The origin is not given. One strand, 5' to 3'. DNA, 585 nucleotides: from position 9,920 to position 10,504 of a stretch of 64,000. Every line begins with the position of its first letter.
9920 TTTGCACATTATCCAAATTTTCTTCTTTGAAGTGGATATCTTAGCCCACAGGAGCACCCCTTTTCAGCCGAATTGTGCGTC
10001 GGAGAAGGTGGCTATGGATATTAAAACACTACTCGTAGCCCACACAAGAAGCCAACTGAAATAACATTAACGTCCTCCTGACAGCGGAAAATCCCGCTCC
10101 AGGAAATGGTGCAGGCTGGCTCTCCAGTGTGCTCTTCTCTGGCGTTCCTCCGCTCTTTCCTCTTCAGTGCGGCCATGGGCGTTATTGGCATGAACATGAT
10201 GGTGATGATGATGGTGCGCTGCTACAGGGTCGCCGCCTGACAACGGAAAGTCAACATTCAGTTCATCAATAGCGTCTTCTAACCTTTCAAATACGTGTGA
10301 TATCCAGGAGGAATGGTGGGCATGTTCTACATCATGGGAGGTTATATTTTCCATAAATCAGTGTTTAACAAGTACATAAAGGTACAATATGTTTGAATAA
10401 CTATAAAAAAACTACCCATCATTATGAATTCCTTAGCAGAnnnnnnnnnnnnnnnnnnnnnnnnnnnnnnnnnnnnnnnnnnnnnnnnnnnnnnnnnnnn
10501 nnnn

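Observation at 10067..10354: His-rich 95-aa protein with a duplicated DFPLSGG motif: possible new metal-binding or peptide system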

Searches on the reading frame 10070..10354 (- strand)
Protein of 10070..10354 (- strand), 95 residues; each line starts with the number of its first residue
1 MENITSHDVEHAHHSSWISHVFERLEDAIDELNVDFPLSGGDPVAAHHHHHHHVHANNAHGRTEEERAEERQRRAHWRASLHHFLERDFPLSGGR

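Call 3: search_protein_families(library=pfam, proteins=[window:10070-10354:-], max_evalue=10)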
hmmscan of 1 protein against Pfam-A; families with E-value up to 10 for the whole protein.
seq(95 aa): 0 families

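Call 4: search_protein_families(library=ncbifam, proteins=[window:10070-10354:-], max_evalue=10)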
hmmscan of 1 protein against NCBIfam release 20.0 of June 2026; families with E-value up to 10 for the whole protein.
seq(95 aa): 1 family
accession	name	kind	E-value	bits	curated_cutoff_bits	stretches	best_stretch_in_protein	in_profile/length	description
NF041667.1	GvpU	equivalog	0.075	13.3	70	1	16-82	41-107/117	gas vesicle accessory protein GvpU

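Call 5: find_homologous_proteins(query=window:10070-10354:-, max_evalue=1)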
Query seq(95 aa) (95 aa): 6 proteins with E <= 1 among 9 candidates.
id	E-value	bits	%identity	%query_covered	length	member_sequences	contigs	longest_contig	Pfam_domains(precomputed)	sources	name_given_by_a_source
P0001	6.0e-56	205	100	100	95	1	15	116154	-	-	-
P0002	6.9e-40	153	71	100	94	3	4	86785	-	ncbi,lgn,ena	-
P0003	8.4e-37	143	69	99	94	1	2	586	-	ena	-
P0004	1.0e-35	140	67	100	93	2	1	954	-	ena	-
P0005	5.9e-35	137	67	100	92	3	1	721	-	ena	-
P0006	4.3e-34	135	67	100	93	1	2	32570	-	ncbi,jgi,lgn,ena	jgi:hypothetical protein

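Call 9: find_encoding_contigs(protein=P0002, flank=8000, max_places=4)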
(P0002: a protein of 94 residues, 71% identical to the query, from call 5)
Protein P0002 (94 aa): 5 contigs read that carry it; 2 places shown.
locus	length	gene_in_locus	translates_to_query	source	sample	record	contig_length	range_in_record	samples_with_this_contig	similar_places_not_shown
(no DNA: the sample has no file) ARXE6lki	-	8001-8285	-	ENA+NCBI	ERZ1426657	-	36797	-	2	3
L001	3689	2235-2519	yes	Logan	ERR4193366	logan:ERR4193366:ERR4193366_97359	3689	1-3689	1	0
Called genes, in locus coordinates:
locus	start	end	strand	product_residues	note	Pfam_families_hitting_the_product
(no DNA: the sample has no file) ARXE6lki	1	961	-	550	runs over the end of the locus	PF19494:DUF6029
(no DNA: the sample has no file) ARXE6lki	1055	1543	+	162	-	PF00578:AhpC-TSA, PF08534:Redoxin, PF00085:Thioredoxin, PF13098:Thioredoxin_2 (weak), PF13905:Thioredoxin_8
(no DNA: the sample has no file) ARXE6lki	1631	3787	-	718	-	PF00535:Glycos_transf_2, PF13641:Glyco_tranf_2_3, PF13712:Glyco_tranf_2_5, PF13692:Glyco_trans_1_4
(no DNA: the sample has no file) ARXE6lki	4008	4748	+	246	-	PF02397:Bac_transf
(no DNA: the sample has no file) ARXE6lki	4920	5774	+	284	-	PF00582:Usp (weak)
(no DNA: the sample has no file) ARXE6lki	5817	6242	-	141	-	PF02566:OsmC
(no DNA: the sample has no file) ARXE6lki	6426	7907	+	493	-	PF00289:Biotin_carb_N, PF02222:ATP-grasp, PF02786:CPSase_L_D2, PF07478:Dala_Dala_lig_C, PF02785:Biotin_carb_C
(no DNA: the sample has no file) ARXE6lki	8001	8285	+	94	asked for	-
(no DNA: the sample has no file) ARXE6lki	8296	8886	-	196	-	PF00583:Acetyltransf_1, PF13673:Acetyltransf_10 (weak), PF13508:Acetyltransf_7 (weak)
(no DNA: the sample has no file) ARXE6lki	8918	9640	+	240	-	PF02754:CCG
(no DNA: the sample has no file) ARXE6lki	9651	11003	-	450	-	-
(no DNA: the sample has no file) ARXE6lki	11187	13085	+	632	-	PF02518:HATPase_c (weak), PF00204:DNA_gyraseB, PF01751:Toprim, PF00986:DNA_gyraseB_C (faint)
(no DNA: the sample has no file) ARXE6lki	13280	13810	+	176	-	PF08002:DUF1697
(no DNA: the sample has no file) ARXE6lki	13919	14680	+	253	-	PF18917:LiaI-LiaF-like_TM1 (faint), PF22570:LiaF-TM, PF09922:LiaF-like_C (weak)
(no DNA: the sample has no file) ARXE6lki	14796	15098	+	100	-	PF14119:DUF4288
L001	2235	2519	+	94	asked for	-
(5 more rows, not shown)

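Call 10: find_encoding_contigs(protein=P0006, flank=8000, max_places=4)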
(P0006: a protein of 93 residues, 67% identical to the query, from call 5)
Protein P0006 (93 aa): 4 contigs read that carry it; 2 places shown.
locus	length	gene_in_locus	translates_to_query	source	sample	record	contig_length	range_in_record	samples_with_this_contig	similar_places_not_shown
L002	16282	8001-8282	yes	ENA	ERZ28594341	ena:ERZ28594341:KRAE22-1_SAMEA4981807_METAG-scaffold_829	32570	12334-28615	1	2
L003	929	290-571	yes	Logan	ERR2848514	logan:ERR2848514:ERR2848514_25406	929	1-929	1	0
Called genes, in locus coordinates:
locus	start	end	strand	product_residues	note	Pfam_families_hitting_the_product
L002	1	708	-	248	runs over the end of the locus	PF00753:Lactamase_B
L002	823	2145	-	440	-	PF01098:FTSW_RODA_SPOVE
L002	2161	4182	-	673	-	PF03717:PBP_dimer, PF00905:Transpeptidase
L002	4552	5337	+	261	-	-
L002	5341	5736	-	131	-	-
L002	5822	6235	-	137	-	PF02566:OsmC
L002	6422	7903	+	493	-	PF00289:Biotin_carb_N, PF02222:ATP-grasp, PF02786:CPSase_L_D2, PF07478:Dala_Dala_lig_C, PF02785:Biotin_carb_C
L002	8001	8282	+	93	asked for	-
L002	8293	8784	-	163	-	PF00583:Acetyltransf_1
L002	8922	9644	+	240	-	PF02754:CCG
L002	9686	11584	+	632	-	PF02518:HATPase_c (weak), PF00204:DNA_gyraseB, PF01751:Toprim, PF00986:DNA_gyraseB_C (faint)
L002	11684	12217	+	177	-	PF08002:DUF1697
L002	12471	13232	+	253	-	PF18917:LiaI-LiaF-like_TM1 (faint), PF22570:LiaF-TM, PF09922:LiaF-like_C (weak)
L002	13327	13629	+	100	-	PF14119:DUF4288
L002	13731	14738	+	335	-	PF06580:His_kinase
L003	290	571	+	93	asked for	-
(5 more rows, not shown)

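Call 11: find_related_loci(query=A1, collection=genome_contigs, flank=6000)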
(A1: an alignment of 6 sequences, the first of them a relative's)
Query A1 (95 aa) in genome_contigs; peptide patterns used: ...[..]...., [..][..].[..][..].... (x = any residue, [..] = any of these).
140 stretches matched a pattern; 2 encode a relative of the query (tblastn E <= 1e-3); 2 distinct loci.
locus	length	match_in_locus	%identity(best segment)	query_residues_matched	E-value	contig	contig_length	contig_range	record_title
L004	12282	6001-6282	71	1-95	5e-35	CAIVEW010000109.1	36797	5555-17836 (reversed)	MAG: uncultured Bacteroidetes bacterium isolate AM2_bin-0368 genome assembly, contig: bin-0368:109/113, whole genome sho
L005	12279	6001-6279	67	1-95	5e-33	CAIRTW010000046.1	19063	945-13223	MAG: uncultured Bacteroidetes bacterium isolate Umea_bin-01667 genome assembly, contig: bin-01667:046/376, whole genome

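Call 16: search_protein_representatives(alignment_id=A1)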
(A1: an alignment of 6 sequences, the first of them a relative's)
Query: 6 sequences, 94 profile positions. Proteins with E-value up to 0.001 (for the whole library): 30; up to 1e-10: 5; up to 1e-30: 0. The best 30 are listed.
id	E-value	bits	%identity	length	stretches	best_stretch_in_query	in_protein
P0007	5.0e-26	107.0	-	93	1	6-93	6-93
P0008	2.4e-20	88.8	-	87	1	2-93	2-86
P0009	1.8e-15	73.2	-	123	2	8-49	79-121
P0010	2.2e-11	60.1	-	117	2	5-48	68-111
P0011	5.1e-11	58.9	-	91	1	5-93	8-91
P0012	7.2e-10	55.2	-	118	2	2-58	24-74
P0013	2.0e-09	53.8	-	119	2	7-57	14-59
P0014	5.3e-09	52.4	-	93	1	3-93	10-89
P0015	4.0e-08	49.6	-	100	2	6-93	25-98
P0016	4.2e-08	49.6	-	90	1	9-94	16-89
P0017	7.5e-08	48.8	-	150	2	7-52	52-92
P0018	1.1e-07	48.2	-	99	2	10-42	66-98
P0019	1.1e-07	48.2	-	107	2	6-78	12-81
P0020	4.7e-07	46.2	-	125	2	5-47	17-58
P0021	4.9e-07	46.2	-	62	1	2-52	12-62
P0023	7.9e-07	45.5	-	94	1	6-93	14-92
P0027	4.0e-05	40.0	-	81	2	8-43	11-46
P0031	3.3e-04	37.1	-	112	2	4-70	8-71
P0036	8.5e-04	35.8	-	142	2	4-71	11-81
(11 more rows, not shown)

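Call 22: search_protein_families(library=pfam, alignment_id=A3, max_evalue=1)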
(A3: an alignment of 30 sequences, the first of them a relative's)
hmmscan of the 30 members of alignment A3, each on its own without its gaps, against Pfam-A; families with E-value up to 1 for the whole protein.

A. member 1, P0001 (95 aa): 0 families

B. families by the number of members that match (of 30 scanned): 21 families
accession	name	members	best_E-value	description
PF00522.23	VPR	4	0.084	VPR/VPX protein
PF04065.20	Not3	3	0.00054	Not1 N-terminal domain, CCR4-Not complex component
PF20658.2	MSG_insertion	3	0.0044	Malate synthase G, alpha-beta insertion domain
PF19098.6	DUF5785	1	0.014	Family of unknown function (DUF5785)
PF18386.7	ROQ_II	1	0.024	Roquin II domain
PF22140.1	VipD-like_C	1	0.037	VipD-like, C-terminal domain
PF04102.17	SlyX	1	0.039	SlyX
PF02862.22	DDHD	1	0.061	DDHD domain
PF03464.20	eRF1_2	1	0.077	eRF1 domain 2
PF07765.17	KIP1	1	0.083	KIP1-like protein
PF18215.6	Rtt106_N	1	0.095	Histone chaperone Rtt106 N-terminal domain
PF17829.7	GH115_C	1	0.098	Glycosyl hydrolase family 115 C-terminal domain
PF08946.15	Osmo_CC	1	0.099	Osmosensory transporter coiled coil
PF12732.12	YtxH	1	0.11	YtxH-like protein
PF05922.21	Inhibitor_I9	1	0.12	Peptidase inhibitor I9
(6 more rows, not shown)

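Call 23: find_homologous_proteins(query=A3, max_evalue=0.001)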
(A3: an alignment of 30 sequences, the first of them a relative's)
Query A3 (30 sequences) (95 aa, profile of the alignment): 221 proteins with E <= 0.001 among 8000 candidates; the best 120 are listed.
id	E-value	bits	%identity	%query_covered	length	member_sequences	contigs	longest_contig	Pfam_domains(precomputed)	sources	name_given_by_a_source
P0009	8.2e-28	115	32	98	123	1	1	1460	-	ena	-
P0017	2.0e-27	114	35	89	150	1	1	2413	-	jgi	jgi:hypothetical protein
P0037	1.3e-26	111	31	89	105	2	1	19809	-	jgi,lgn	-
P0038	2.2e-26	110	35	98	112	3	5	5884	-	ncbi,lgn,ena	-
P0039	3.2e-26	110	43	88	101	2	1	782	-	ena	-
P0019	4.3e-26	109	33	89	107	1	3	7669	-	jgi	jgi:ferritin-like protein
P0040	4.9e-26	109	36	99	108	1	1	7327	-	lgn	-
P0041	6.0e-26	109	37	89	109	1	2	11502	-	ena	-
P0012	9.3e-26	108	38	86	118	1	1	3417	-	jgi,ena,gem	-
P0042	2.7e-25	107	34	91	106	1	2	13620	-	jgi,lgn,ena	-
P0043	2.8e-25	107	30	99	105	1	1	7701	-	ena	-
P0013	4.1e-25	106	33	86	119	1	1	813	-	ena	-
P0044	5.3e-25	106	34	95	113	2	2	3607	-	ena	-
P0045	5.6e-25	106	51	39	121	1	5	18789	-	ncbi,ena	-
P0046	7.5e-25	105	31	99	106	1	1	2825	-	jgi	jgi:hypothetical protein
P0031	8.5e-25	105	32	85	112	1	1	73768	-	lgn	-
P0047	8.6e-25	105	35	83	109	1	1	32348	-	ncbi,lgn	-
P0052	3.3e-24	103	33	89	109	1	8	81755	-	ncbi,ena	-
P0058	1.2e-21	95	39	89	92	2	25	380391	-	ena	-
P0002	2.3e-21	94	71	100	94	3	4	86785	-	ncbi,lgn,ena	-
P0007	5.6e-21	93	52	92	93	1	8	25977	-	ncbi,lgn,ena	-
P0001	1.5e-20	91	100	100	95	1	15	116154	-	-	-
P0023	1.9e-20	91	36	89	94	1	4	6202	-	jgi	jgi:hypothetical protein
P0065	2.1e-20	91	27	99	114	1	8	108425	-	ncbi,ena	-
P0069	4.9e-20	90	36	93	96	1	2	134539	-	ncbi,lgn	-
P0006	6.5e-20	89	67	100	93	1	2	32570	-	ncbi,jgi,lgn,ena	jgi:hypothetical protein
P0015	1.7e-19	88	35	98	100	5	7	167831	-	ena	-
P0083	2.0e-18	85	32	83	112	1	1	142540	-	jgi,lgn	-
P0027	3.0e-15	74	27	86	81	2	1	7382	-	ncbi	-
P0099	6.0e-15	73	26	99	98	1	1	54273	-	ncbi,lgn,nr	ncbi:MAG: hypothetical protein JWQ38_1389 [Flavipsychrobacter sp.]|nr:hypothetical protein [Flavipsy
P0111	6.2e-13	67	30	86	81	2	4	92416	-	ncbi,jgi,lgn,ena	jgi:hypothetical protein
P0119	4.7e-12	64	30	86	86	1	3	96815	-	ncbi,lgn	-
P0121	1.9e-11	62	29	66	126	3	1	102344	-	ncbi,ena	-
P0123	3.1e-11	61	30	98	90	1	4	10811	-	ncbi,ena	-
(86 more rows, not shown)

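Call 24: find_encoding_contigs(protein=P0058, flank=6000, max_places=1)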
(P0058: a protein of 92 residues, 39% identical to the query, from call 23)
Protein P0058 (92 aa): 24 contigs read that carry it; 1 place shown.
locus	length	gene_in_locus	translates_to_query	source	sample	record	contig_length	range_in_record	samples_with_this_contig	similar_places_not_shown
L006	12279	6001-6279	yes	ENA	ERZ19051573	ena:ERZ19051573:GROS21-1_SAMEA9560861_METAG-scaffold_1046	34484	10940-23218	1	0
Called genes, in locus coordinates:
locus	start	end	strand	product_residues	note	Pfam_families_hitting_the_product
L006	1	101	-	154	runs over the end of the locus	PF04993:TfoX_N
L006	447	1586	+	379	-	PF05496:RuvB_N (weak), PF13177:DNA_pol3_delta2, PF00004:AAA, PF13173:AAA_14 (faint), PF13401:AAA_22 (weak), PF22608:DNAX_ATPase_lid, PF12169:DNA_pol3_gamma3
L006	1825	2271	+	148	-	-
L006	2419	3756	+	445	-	-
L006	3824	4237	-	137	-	PF02566:OsmC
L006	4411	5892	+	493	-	PF00289:Biotin_carb_N, PF02222:ATP-grasp, PF02786:CPSase_L_D2, PF07478:Dala_Dala_lig_C, PF02785:Biotin_carb_C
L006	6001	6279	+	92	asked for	-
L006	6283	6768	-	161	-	PF00583:Acetyltransf_1, PF13508:Acetyltransf_7 (faint)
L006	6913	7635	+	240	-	PF02754:CCG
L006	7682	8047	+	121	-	PF05635:23S_rRNA_IVP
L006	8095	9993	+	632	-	PF02518:HATPase_c, PF00204:DNA_gyraseB, PF01751:Toprim, PF00986:DNA_gyraseB_C (faint)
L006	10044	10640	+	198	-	PF05685:Uma2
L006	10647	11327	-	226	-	PF08239:SH3_3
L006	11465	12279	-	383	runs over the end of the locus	PF09411:PagL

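Call 25: find_encoding_contigs(protein=P0015, flank=6000, max_places=1)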
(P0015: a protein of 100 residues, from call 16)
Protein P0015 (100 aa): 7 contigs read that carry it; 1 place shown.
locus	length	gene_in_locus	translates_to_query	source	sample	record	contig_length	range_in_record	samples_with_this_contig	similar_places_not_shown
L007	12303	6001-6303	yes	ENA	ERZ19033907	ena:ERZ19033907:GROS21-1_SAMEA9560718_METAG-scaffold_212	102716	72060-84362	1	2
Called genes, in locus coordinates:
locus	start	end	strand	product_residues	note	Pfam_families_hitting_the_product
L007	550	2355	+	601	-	PF05496:RuvB_N (weak), PF13177:DNA_pol3_delta2, PF13401:AAA_22 (weak), PF00004:AAA, PF13173:AAA_14 (faint), PF22608:DNAX_ATPase_lid, PF12169:DNA_pol3_gamma3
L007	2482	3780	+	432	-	PF00364:Biotin_lipoyl, PF02817:E3_binding, PF00198:2-oxoacid_dh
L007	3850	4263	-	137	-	PF02566:OsmC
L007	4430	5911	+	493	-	PF00289:Biotin_carb_N, PF02222:ATP-grasp, PF02786:CPSase_L_D2, PF07478:Dala_Dala_lig_C, PF02785:Biotin_carb_C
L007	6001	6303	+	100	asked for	-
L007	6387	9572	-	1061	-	PF00873:ACR_tran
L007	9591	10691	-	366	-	PF25917:BSH_RND (weak), PF25973:BSH_CzcB, PF25944:Beta-barrel_RND (faint), PF25954:Beta-barrel_RND_2, PF25989:YknX_C (weak)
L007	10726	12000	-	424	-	PF02321:OEP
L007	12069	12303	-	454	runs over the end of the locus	PF00672:HAMP, PF00512:HisKA, PF02518:HATPase_c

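Call 26: find_encoding_contigs(protein=P0083, flank=6000, max_places=1)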
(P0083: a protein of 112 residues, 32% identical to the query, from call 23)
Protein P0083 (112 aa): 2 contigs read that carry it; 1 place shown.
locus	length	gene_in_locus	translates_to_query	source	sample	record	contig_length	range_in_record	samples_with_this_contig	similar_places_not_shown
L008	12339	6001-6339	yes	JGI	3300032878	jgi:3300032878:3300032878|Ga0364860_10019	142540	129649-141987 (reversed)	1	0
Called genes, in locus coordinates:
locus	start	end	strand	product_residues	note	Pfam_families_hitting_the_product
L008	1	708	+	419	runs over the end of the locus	?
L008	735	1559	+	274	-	-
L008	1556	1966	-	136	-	PF02566:OsmC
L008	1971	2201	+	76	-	-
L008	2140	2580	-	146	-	-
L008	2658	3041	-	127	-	-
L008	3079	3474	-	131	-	-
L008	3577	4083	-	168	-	PF12802:MarR_2 (weak)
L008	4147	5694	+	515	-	PF00289:Biotin_carb_N, PF02222:ATP-grasp, PF02786:CPSase_L_D2, PF07478:Dala_Dala_lig_C, PF02785:Biotin_carb_C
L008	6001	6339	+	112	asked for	-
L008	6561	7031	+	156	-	-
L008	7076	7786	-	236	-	PF13386:DsbD_2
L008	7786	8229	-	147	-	PF05751:FixH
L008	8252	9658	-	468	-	PF12801:Fer4_5, PF13484:Fer4_16 (faint), PF13534:Fer4_17 (faint), PF12838:Fer4_7 (weak), PF13183:Fer4_8 (faint), PF13187:Fer4_9 (weak), PF13746:Fer4_18, PF11614:FixG_C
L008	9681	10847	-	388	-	PF14715:FixP_N, PF00034:Cytochrom_C, PF13442:Cytochrome_CBB3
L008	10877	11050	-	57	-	-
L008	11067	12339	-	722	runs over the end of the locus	PF00115:COX1, PF02433:FixO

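Call 27: find_encoding_contigs(protein=P0031, flank=6000, max_places=1)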
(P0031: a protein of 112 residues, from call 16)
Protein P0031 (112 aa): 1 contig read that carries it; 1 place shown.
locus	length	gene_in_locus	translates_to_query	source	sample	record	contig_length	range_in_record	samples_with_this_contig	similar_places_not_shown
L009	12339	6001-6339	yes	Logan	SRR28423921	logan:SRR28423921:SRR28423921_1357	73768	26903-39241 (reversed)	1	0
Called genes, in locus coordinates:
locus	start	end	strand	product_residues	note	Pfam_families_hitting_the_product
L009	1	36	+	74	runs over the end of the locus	PF20664:DUF6814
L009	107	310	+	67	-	-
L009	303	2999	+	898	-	PF00512:HisKA, PF02518:HATPase_c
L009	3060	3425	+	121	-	PF00072:Response_reg, PF23198:PDE8A_N (weak)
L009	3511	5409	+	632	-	PF16177:ACAS_N, PF00501:AMP-binding, PF13193:AMP-binding_C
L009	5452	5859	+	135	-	-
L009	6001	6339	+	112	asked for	-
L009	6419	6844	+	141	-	-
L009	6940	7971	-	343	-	PF00586:AIRS, PF02769:AIRS_C (faint)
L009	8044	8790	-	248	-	PF00753:Lactamase_B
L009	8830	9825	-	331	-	PF01207:Dus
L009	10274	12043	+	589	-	PF02705:K_trans, PF22776:K_trans_C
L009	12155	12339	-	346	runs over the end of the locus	PF11751:PorP_SprF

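Call 28: find_encoding_contigs(protein=P0065, flank=6000, max_places=1)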
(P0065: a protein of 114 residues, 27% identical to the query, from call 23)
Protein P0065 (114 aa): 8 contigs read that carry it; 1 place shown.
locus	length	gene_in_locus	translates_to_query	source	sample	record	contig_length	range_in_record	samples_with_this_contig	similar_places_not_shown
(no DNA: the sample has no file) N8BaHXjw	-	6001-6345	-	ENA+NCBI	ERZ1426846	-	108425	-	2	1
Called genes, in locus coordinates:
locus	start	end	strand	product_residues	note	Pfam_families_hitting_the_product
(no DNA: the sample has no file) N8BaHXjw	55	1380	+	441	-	PF00364:Biotin_lipoyl, PF02817:E3_binding, PF00198:2-oxoacid_dh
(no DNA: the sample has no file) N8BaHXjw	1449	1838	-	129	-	PF13396:PLDc_N (weak)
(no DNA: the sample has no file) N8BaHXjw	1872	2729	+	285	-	-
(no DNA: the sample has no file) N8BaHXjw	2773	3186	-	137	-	PF02566:OsmC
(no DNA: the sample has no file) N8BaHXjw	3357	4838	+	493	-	PF00289:Biotin_carb_N, PF02222:ATP-grasp, PF02786:CPSase_L_D2, PF07478:Dala_Dala_lig_C, PF02785:Biotin_carb_C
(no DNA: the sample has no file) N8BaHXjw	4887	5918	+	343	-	-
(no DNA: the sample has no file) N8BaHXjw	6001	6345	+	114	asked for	-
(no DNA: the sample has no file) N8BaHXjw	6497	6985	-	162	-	PF00583:Acetyltransf_1, PF13508:Acetyltransf_7 (faint)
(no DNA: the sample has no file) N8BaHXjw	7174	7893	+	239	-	PF02754:CCG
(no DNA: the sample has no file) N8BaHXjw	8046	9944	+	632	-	PF02518:HATPase_c (weak), PF00204:DNA_gyraseB, PF00986:DNA_gyraseB_C (faint), PF01751:Toprim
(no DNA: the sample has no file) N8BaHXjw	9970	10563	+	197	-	PF05685:Uma2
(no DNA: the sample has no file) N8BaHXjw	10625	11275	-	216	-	PF00156:Pribosyltran, PF14681:UPRTase (weak)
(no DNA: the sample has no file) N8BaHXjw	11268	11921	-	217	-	PF01738:DLH (weak), PF12146:Hydrolase_4 (faint), PF20408:Abhydrolase_11 (weak)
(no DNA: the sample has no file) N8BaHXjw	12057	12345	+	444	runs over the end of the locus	PF05139:Erythro_esteras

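Call 29: find_encoding_contigs(protein=P0121, flank=6000, max_places=1)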
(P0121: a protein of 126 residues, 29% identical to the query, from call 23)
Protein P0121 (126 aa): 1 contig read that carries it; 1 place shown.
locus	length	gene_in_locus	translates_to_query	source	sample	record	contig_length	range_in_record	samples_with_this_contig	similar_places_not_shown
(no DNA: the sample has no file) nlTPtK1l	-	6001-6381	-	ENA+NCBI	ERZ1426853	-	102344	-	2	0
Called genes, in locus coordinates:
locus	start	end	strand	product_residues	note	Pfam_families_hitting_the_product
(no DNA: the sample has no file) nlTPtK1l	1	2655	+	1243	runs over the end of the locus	PF00512:HisKA (weak), PF02518:HATPase_c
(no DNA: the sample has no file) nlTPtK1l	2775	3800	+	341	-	PF02574:S-methyl_trans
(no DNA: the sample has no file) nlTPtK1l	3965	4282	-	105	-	PF00472:RF-1 (weak)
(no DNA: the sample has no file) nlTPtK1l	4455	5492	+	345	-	PF00970:FAD_binding_6 (weak), PF00175:NAD_binding_1, PF00111:Fer2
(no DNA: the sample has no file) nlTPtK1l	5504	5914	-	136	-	-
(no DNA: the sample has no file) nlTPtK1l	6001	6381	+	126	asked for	-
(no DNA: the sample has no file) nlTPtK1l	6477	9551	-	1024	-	PF02368:Big_2 (faint), PF25354:Ig_NUP210_16th (faint), PF18962:Por_Secre_tail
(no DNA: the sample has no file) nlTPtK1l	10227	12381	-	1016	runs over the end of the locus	PF02368:Big_2 (faint), PF25354:Ig_NUP210_16th (faint), PF18962:Por_Secre_tail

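Call 30: find_encoding_contigs(protein=P0111, flank=6000, max_places=1)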
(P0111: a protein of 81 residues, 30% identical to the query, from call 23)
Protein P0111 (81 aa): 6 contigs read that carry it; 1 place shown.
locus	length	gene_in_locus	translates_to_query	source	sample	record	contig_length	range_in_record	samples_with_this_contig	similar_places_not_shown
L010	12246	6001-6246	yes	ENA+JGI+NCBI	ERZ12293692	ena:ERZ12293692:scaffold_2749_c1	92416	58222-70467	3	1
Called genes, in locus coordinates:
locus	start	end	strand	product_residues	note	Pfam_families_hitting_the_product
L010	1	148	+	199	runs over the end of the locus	PF13801:Metal_resist, PF07813:LTXXQ (weak)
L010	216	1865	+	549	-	PF14240:YHYH, PF18962:Por_Secre_tail (weak)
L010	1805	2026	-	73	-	-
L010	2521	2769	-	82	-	-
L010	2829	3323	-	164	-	-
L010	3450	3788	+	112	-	-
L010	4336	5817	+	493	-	PF00289:Biotin_carb_N, PF02222:ATP-grasp, PF02786:CPSase_L_D2, PF07478:Dala_Dala_lig_C, PF02785:Biotin_carb_C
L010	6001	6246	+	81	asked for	-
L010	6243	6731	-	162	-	PF00583:Acetyltransf_1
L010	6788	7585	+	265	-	PF02754:CCG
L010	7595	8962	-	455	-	-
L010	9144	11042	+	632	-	PF02518:HATPase_c, PF00204:DNA_gyraseB, PF00986:DNA_gyraseB_C (faint), PF01751:Toprim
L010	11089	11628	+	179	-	PF00857:Isochorismatase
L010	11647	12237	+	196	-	PF05685:Uma2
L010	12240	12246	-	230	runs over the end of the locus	PF08239:SH3_3 (weak)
